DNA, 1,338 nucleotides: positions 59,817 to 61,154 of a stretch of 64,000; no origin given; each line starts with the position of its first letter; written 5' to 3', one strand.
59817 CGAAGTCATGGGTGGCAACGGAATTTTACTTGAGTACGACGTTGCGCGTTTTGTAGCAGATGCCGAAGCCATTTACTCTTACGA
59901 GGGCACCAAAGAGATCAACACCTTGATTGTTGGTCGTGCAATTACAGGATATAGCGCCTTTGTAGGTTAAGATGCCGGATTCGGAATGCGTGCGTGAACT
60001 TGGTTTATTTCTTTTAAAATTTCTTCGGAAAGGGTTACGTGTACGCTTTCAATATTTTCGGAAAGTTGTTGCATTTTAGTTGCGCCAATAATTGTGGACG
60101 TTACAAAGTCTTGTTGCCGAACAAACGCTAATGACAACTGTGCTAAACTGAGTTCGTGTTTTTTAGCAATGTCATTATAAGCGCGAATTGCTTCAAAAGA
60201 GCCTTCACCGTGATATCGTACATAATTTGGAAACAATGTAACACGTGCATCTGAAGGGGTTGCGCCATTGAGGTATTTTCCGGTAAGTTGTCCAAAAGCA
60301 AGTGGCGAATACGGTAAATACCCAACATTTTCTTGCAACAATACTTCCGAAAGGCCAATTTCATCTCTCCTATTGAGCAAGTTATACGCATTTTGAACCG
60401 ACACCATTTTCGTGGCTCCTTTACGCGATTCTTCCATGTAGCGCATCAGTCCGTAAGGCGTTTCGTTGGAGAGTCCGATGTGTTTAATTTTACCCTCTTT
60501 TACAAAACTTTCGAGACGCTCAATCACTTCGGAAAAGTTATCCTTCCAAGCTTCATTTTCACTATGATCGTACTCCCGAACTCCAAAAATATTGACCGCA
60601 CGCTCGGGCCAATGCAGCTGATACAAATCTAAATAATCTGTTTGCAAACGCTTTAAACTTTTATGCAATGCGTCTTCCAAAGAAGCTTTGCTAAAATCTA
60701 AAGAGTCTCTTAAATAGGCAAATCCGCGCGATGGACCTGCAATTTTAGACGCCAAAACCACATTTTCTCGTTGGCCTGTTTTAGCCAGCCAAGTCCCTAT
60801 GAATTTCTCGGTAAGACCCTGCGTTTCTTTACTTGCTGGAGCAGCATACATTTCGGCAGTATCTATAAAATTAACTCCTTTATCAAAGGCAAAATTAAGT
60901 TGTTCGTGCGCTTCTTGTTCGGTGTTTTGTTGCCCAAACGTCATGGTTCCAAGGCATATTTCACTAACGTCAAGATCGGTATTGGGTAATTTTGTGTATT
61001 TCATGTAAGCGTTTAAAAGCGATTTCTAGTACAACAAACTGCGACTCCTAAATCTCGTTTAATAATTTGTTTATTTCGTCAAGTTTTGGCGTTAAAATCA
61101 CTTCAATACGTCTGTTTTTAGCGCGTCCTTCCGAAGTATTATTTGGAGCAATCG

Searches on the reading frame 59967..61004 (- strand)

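Call 96: search_protein_families(library=pfam, proteins=[window:59967-61004:-], max_evalue=0.0001)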
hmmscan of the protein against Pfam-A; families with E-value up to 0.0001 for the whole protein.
window:59967-61004:- (345 aa): 1 family
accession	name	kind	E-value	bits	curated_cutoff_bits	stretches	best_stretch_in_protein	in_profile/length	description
PF00248.27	Aldo_ket_red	-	1.3e-71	241.5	24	1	15-336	1-289/291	Aldo/keto reductase family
